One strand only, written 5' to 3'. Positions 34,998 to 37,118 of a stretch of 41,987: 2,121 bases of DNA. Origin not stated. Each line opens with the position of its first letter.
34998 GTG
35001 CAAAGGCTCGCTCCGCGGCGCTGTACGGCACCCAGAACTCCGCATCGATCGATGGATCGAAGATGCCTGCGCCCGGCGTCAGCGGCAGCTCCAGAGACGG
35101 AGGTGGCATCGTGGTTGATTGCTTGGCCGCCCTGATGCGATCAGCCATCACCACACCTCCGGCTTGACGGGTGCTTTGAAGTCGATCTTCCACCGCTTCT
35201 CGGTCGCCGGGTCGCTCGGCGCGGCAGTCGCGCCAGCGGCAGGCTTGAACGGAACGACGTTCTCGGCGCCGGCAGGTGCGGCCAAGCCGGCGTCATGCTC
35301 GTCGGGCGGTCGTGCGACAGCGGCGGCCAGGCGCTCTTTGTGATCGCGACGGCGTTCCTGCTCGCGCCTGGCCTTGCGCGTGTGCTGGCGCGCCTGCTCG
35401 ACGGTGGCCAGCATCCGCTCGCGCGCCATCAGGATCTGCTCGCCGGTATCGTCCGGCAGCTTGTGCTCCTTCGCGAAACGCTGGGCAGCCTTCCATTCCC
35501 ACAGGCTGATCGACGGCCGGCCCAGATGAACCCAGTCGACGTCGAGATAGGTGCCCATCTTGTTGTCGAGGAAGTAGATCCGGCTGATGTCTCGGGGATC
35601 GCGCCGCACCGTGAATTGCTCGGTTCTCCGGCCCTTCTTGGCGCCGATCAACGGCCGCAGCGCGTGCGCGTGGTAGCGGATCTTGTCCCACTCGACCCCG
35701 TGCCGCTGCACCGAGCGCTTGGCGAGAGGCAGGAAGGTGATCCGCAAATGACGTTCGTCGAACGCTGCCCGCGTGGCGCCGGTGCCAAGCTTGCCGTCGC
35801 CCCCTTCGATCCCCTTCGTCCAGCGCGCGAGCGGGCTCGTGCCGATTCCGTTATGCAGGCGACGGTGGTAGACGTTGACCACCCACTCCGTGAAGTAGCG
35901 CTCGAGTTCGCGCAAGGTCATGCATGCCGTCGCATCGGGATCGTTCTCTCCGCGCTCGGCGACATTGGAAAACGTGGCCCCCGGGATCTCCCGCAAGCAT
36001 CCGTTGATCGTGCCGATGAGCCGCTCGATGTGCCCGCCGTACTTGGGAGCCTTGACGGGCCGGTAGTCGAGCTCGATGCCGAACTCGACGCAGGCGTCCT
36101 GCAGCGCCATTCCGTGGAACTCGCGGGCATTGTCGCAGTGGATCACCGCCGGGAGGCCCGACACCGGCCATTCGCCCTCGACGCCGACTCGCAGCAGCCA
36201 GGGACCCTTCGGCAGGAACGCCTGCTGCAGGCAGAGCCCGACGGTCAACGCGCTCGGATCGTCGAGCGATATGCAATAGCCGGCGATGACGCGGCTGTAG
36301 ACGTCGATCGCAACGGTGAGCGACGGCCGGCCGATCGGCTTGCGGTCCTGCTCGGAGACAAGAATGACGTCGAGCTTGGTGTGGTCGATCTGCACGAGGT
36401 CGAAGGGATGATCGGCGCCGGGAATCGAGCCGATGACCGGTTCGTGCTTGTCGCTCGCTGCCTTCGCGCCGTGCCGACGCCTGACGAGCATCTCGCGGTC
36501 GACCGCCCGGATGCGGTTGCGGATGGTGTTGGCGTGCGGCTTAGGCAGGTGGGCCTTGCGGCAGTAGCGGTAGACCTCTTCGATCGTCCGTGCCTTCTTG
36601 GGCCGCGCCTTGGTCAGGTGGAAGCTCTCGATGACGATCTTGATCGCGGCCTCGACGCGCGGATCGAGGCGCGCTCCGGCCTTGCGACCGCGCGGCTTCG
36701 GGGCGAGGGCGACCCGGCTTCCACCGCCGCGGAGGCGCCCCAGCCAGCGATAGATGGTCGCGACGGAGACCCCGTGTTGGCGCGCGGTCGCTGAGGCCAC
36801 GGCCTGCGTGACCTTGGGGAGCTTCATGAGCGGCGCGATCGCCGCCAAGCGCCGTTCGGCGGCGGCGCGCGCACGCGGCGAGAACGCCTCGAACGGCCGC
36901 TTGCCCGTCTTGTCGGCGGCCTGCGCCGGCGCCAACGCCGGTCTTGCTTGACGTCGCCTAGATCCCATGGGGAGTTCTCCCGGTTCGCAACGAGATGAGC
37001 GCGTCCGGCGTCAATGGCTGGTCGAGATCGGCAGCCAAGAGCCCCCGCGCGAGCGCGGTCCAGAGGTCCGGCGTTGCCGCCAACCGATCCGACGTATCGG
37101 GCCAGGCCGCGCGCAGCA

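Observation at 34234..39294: Non-canonical core: tniQ leads a translationally coupled tniQ-tnsA-tnsB-tnsC operon, with one selector and no tnsE or CRISPR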

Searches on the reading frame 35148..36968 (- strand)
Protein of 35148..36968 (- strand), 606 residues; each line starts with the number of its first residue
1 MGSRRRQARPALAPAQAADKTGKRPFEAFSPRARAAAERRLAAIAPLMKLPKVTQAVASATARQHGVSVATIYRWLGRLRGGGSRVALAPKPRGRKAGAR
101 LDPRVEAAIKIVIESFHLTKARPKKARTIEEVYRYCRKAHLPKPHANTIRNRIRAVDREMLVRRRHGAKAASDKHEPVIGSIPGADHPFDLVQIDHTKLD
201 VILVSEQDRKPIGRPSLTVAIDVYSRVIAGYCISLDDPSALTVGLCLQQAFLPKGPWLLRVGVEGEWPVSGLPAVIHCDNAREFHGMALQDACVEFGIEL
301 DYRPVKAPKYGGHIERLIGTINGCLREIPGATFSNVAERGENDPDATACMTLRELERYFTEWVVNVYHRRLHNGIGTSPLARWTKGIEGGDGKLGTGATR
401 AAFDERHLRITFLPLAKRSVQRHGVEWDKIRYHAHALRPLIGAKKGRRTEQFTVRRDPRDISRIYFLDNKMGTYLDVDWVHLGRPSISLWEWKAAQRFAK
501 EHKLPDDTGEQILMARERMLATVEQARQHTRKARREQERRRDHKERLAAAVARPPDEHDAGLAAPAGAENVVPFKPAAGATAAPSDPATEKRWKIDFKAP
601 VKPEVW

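Call 3: search_protein_families(library=pfam, proteins=[window:35148-36968:-], max_evalue=0.01)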
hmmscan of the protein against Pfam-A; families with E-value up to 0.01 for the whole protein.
window:35148-36968:- (606 aa): 7 families
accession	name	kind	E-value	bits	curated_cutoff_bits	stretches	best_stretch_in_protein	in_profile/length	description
PF09299.17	Mu-transpos_C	-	6.3e-13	49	21.7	1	410-471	2-55/61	Mu transposase, C-terminal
PF13518.12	HTH_28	-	4.1e-08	33.6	25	1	59-96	16-52/52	Helix-turn-helix domain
PF00665.32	rve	-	1.9e-06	28.5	32.6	1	187-302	3-96/102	Integrase core domain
PF13551.12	HTH_29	-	2.5e-06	27.9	28.1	1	59-107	16-64/64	Winged helix-turn helix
PF13565.12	HTH_32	-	2.7e-05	25.1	33.7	1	71-151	1-71/73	Homeodomain-like domain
PF13384.12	HTH_23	-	0.0035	17.6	24.6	0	59-83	21-45/50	Homeodomain-like domain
PF01527.26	HTH_Tnp_1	-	0.0041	17.8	24.1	0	55-84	23-52/75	Transposase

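Call 4: search_protein_families(library=ncbifam, proteins=[window:35148-36968:-], max_evalue=0.01)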
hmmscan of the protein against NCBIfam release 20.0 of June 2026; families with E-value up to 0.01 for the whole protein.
window:35148-36968:- (606 aa): 3 families
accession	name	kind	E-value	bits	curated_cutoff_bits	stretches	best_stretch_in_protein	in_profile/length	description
NF033577.2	transpos_IS481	equivalog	5.7e-21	75.3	224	1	55-381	13-282/284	IS481 family transposase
NF033516.0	transpos_IS3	equivalog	1.9e-07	30.7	160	0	217-325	235-328/369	IS3 family transposase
NF033545.0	transpos_IS630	equivalog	2.1e-05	24.1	100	1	60-111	17-68/299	IS630 family transposase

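Call 16: find_related_loci(query=window:35148-36968:-, collection=genome_contigs, flank=8000)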
Query window:35148-36968:- (606 aa) in genome_contigs; peptide patterns used: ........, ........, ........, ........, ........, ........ (x = any residue, [..] = any of these).
58 stretches matched a pattern; 5 encode a relative of the query (tblastn E <= 1e-3); 5 distinct loci.
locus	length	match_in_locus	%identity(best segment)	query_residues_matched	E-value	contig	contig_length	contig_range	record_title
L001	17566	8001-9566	38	60-587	2e-106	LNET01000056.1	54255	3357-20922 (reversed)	MAG: Burkholderiales bacterium Ga0077543 Ga0077543_1054.1, whole genome shotgun sequence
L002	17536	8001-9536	39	60-568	2e-103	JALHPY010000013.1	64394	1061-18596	MAG: Rubrivivax sp. isolate bin.38 c_000000002429, whole genome shotgun sequence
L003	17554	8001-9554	35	26-539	9e-101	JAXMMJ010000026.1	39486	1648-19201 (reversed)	MAG: Hylemonella sp. isolate NC_metabat.bin.5 k141_94816, whole genome shotgun sequence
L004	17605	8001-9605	36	10-539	3e-100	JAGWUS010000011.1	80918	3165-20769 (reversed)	MAG: Burkholderiales bacterium isolate REEB401 contig-150_193, whole genome shotgun sequence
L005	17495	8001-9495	42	35-539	3e-68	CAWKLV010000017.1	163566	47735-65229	MAG: uncultured Acidobacteriota bacterium isolate MFD04580.bin.2.30 genome assembly, contig: contig_2777, whole genome s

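Call 20: search_dna_similar(query=window:35148-36968:-, collection=plasmids, mode=protein, max_rows=40, rows=spread)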
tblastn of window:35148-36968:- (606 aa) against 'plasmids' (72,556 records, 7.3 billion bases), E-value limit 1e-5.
The search stops at 5000 records and this limit was reached: more records match than are counted here, and every count below describes the 5000 best-scoring records only.
Records with a match: at least 5000; places in all: 5595; records where one place covers at least 80% of the query: 2.
Best place of each record, by identity: <60% 5000.
By first word of the organism name: Klebsiella 1205; Escherichia 967; Staphylococcus 426; Salmonella 414; Enterobacter 256; Acinetobacter 139; Pseudomonas 122; Pseudosulfitobacter 101; Citrobacter 95; Enterococcus 80; and 179 more.
By predicted mobility (MOB-suite, as given by PLSDB): conjugative 2871; mobilizable 1139; non-mobilizable 990.
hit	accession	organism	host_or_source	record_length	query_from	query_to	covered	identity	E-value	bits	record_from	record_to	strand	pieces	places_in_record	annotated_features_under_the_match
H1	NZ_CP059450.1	Azospirillum brasilense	Prokaryotes,soil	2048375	48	530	80%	46.6%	2e-134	441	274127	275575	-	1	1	none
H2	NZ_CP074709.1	Acinetobacter baumannii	-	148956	54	530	79%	37.7%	3e-101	345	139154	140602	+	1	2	Mu transposase C-terminal domain-containing protein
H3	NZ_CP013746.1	Arthrobacter alpinus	Permafrost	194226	88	495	67%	41.5%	3e-86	301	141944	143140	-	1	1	DDE-type integrase/transposase/recombinase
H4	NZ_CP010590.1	Phaeobacter gallaeciensis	cell culture,clam larvae aquaculture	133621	87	500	68%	39.9%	8e-82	288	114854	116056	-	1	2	Mu transposase C-terminal domain-containing protein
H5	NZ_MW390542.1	Escherichia coli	-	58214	100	495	65%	41.6%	2e-83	293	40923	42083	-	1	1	Mu transposase C-terminal domain-containing protein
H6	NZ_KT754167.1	Shigella dysenteriae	-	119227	100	495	65%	41.6%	2e-83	293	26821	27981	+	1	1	Mu transposase C-terminal domain-containing protein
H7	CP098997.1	Escherichia coli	culture,Pooled faeces sample collected ...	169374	100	495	65%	41.6%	2e-83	293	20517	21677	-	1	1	DDE-type integrase/transposase/recombinase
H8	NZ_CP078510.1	Stutzerimonas stutzeri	mixed culture,marine sludge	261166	100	495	65%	41.6%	2e-83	293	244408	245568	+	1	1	Mu transposase C-terminal domain-containing protein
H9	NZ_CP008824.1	Enterobacter cloacae ECNIH2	sink drain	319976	100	495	65%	41.6%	2e-83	293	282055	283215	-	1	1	Mu transposase C-terminal domain-containing protein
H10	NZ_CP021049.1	Phaeobacter gallaeciensis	cell culture,Pacific plankton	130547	87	500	68%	39.7%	2e-82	290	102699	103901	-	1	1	Mu transposase C-terminal domain-containing protein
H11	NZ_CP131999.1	Enterobacter hormaechei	Homo sapiens,urine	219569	105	495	65%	41.3%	4e-83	292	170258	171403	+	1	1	DDE-type integrase/transposase/recombinase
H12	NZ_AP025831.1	Enterobacter hormaechei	Homo sapiens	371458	105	495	65%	41.3%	4e-83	292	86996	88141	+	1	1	DDE-type integrase/transposase/recombinase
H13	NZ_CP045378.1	Sulfitobacter sp. THAF37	pure culture,Surface of a polyethylene ...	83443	87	530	73%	35.7%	3e-68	248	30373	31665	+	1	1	Mu transposase C-terminal domain-containing protein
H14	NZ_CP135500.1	Enterobacter cloacae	Homo sapiens,bacterial culture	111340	102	520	69%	34.4%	7e-67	244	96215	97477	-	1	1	DDE-type integrase/transposase/recombinase | Mu transposase C-terminal domain-containing protein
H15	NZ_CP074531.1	Klebsiella pneumoniae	Homo sapiens,blood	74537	100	434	55%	41.7%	7e-68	247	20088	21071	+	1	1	none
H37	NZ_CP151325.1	Shigella flexneri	-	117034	94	425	55%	23.8%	1e-13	82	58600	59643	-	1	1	DDE-type integrase/transposase/recombinase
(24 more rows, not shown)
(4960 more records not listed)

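Call 23: get_annotated_region(hit=H2, flank=6000)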
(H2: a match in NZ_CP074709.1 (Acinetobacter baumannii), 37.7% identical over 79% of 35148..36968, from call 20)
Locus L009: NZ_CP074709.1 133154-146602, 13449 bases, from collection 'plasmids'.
description: Acinetobacter baumannii strain ATCC 17978 plasmid unnamed1, complete sequence
organism: Acinetobacter baumannii (NCBI taxid 470)
taxonomy: Bacteria; Pseudomonadota; Gammaproteobacteria; Moraxellales; Moraxellaceae; Acinetobacter; Acinetobacter baumannii
host: -; source: -; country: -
typing (MOB-suite, as given by PLSDB): conjugative; replicon rep_cluster_1527; relaxase MOBP; mating-pair formation MPF_I
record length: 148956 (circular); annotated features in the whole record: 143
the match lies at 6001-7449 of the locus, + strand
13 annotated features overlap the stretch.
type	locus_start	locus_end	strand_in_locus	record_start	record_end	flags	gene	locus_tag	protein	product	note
CDS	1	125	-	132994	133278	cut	-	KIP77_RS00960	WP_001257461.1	hypothetical protein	-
CDS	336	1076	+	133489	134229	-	-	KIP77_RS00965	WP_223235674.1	M48 family metallopeptidase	-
CDS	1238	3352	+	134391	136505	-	-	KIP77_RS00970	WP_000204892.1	ATP-binding protein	-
CDS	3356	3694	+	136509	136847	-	-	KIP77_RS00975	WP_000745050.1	hypothetical protein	-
CDS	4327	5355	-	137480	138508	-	-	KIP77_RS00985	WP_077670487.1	IS701-like element ISAba11 family transposase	GO:0006313 - DNA transposition [Evidence IEA]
CDS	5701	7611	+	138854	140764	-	-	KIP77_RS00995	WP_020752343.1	Mu transposase C-terminal domain-containing protein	-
CDS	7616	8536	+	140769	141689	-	-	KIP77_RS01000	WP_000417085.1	TniB family NTP-binding protein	-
CDS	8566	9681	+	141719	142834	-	-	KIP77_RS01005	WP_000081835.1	TniQ family protein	-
CDS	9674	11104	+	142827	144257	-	-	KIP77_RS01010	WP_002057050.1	hypothetical protein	-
CDS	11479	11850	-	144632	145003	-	-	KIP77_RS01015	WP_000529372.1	hypothetical protein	-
CDS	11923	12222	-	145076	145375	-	-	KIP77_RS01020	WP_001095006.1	hypothetical protein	-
CDS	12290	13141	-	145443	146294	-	-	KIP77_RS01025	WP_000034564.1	universal stress protein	-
CDS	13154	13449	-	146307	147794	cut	-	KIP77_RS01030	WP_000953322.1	SulP family inorganic anion transporter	-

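Call 45: search_solved_structures(query=window:35148-36968:-, max_evalue=0.001)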
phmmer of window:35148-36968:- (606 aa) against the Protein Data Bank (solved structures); distinct sequences matched with E-value up to 0.001: 8.
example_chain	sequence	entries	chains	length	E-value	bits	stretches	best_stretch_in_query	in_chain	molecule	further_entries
9y7b_A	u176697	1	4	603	4.3e-44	154.2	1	68-549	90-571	IF3A Tn6677 TnsB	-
30jv_A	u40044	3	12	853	1.7e-43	152.2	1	141-525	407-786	TnsA endonuclease N-terminal domain-containing protein,TnsB transposase | PseTnsAB artificial fusion protein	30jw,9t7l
30ga_R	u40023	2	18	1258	3.9e-43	151.1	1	141-525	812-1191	Maltose/maltodextrin-binding periplasmic protein,TnsA endonuclease N-terminal domain-conta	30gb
7svw_A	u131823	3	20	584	2.6e-29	105.4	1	185-534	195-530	TnsB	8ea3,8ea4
8rdu_R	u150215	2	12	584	2.6e-29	105.4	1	185-534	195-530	TnsB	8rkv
8aa5_AP1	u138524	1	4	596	2.7e-29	105.4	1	185-534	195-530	TnsB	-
7pik_A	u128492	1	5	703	4.7e-17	64.9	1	89-532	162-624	Transposon Tn7 transposition protein TnsB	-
9bw1_M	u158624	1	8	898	1.5e-16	63.3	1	26-435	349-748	Integrase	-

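Call 58: get_annotated_region(hit=H5, flank=4000)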
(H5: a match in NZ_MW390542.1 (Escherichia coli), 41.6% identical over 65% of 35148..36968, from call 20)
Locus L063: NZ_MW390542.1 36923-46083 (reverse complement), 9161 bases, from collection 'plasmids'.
description: Escherichia coli strain ESBL3301 plasmid pESBL3301-IncX1, complete sequence
organism: Escherichia coli (NCBI taxid 562)
taxonomy: Bacteria; Pseudomonadota; Gammaproteobacteria; Enterobacterales; Enterobacteriaceae; Escherichia; Escherichia coli
host: -; source: -; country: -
typing (MOB-suite, as given by PLSDB): conjugative; replicon IncX1; relaxase MOBP; mating-pair formation MPF_T
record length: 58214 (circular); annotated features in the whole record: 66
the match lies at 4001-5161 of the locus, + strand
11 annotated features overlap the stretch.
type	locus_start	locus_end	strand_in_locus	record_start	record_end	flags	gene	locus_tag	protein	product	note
CDS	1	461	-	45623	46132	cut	-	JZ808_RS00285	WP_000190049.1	hypothetical protein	-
CDS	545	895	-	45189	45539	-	-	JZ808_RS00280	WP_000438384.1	hypothetical protein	-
CDS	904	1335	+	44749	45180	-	-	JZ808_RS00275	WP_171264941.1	hypothetical protein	-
CDS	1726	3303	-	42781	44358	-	-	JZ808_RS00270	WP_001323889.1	PAS domain-containing methyl-accepting chemotaxis protein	-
CDS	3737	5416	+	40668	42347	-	-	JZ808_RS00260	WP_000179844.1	Mu transposase C-terminal domain-containing protein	-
CDS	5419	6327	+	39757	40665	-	-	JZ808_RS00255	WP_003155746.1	TniB family NTP-binding protein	-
CDS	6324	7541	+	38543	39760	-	-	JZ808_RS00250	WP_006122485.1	TniQ family protein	-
CDS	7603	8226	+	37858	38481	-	-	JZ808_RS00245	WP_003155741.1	recombinase family protein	GO:0006310 - DNA recombination [Evidence IEA]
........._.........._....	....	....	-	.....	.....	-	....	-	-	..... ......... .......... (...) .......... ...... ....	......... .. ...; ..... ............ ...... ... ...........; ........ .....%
predicted_resistance_gene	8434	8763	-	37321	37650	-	qacG2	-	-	quaternary ammonium compound efflux SMR transporter QacG2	predicted by amrfinderplus; class QUATERNARY AMMONIUM; identity 100.0%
CDS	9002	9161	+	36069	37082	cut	intI1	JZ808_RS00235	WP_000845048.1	class 1 integron integrase IntI1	-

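Call 59: get_annotated_region(hit=H37, flank=5000)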
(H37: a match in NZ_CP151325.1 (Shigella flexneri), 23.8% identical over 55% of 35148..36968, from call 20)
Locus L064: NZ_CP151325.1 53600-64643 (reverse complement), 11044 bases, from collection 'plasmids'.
description: Shigella flexneri strain R20.0210 plasmid pR20.0210_117k, complete sequence
organism: Shigella flexneri (NCBI taxid 623)
taxonomy: Bacteria; Pseudomonadota; Gammaproteobacteria; Enterobacterales; Enterobacteriaceae; Shigella; Shigella flexneri
host: -; source: -; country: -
typing (MOB-suite, as given by PLSDB): conjugative; replicon IncK2/Z; relaxase MOBP; mating-pair formation MPF_I
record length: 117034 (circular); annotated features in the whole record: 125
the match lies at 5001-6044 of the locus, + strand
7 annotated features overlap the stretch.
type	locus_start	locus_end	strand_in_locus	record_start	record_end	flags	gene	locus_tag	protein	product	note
predicted_resistance_gene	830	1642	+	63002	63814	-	sul2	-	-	sulfonamide-resistant dihydropteroate synthase Sul2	predicted by amrfinderplus; class SULFONAMIDE; identity 100.0%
CDS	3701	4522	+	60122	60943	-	-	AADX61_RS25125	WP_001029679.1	TnsA endonuclease N-terminal domain-containing protein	-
CDS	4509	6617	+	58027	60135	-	-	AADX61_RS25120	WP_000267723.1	DDE-type integrase/transposase/recombinase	-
CDS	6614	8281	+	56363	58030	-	-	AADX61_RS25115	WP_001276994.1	AAA family ATPase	-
CDS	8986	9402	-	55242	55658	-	-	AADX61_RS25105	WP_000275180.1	helix-turn-helix domain-containing protein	GO:0006355 - regulation of DNA-templated transcription [Evidence IEA]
CDS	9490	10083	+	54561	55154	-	tetC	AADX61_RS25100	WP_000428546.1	tetracyline resistance-associated transcriptional repressor TetC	-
predicted_resistance_gene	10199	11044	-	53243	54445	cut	tet(B)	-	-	tetracycline efflux MFS transporter Tet(B)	predicted by amrfinderplus; class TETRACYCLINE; identity 100.0%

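Call 60: get_annotated_region(hit=H4, flank=5000)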
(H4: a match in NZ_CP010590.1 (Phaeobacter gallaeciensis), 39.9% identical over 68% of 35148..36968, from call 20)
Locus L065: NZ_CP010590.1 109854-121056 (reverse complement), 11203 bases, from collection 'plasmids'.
description: Phaeobacter gallaeciensis strain P11 plasmid pP11_b, complete sequence
organism: Phaeobacter gallaeciensis (NCBI taxid 60890)
taxonomy: Bacteria; Pseudomonadota; Alphaproteobacteria; Rhodobacterales; Roseobacteraceae; Phaeobacter; Phaeobacter gallaeciensis
host: -; source: cell culture,clam larvae aquaculture; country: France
typing (MOB-suite, as given by PLSDB): conjugative; replicon rep_cluster_558; relaxase MOBP; mating-pair formation MPF_T
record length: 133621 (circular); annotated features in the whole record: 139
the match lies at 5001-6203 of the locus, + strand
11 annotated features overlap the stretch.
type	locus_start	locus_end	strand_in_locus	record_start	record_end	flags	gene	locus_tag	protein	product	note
CDS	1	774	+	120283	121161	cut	-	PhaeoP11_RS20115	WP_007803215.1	TniB family NTP-binding protein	-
CDS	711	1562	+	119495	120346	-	-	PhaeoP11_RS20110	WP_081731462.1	TniQ family protein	-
CDS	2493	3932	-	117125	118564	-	-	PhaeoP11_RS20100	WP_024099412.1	hypothetical protein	-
CDS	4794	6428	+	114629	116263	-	-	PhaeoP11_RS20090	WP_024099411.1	Mu transposase C-terminal domain-containing protein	-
CDS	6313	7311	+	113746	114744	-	-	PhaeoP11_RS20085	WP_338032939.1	TniB family NTP-binding protein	-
CDS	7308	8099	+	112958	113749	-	-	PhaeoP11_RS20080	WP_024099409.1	TniQ family protein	-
CDS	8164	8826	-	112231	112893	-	-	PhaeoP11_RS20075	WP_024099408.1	VTT domain-containing protein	-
CDS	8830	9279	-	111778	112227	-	-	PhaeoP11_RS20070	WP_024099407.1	DUF6010 family protein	-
CDS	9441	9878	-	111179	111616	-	-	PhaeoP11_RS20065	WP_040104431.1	ion channel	-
CDS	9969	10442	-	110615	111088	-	-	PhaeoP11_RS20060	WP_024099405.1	rhodanese-like domain-containing protein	-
CDS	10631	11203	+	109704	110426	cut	-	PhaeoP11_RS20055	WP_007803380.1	response regulator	GO:0000160 - phosphorelay signal transduction system [Evidence IEA]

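Call 61: get_annotated_region(hit=H3, flank=5000)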
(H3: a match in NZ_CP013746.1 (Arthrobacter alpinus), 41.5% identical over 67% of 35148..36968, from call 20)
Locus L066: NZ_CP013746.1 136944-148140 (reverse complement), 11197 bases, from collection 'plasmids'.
description: Arthrobacter alpinus strain A3 plasmid unnamed, complete sequence
organism: Arthrobacter alpinus (NCBI taxid 656366)
taxonomy: Bacteria; Actinomycetota; Actinomycetes; Micrococcales; Micrococcaceae; Arthrobacter; Arthrobacter alpinus
host: -; source: Permafrost; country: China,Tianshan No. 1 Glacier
typing (MOB-suite, as given by PLSDB): mobilizable; relaxase MOBF
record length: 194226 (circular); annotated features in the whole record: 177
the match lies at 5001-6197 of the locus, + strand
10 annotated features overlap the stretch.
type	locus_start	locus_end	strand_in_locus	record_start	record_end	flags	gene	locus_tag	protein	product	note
CDS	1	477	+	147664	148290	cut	-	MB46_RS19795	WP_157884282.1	hypothetical protein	-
CDS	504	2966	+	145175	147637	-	-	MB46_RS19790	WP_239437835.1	Ig-like domain-containing protein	-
CDS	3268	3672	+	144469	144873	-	-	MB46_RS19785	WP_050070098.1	response regulator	GO:0000160 - phosphorelay signal transduction system [Evidence IEA]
CDS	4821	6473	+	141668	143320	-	-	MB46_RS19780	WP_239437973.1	DDE-type integrase/transposase/recombinase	GO:0015074 - DNA integration [Evidence IEA]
CDS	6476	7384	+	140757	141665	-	-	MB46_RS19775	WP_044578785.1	TniB family NTP-binding protein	-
CDS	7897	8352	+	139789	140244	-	-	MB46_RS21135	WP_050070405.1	hypothetical protein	-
CDS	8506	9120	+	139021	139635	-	-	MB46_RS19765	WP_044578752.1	recombinase family protein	GO:0006310 - DNA recombination [Evidence IEA]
CDS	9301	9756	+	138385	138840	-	-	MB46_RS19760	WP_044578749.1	GNAT family N-acetyltransferase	-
CDS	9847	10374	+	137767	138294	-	-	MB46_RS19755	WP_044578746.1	class IV adenylate cyclase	-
CDS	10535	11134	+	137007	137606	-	-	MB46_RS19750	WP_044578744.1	class I SAM-dependent methyltransferase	-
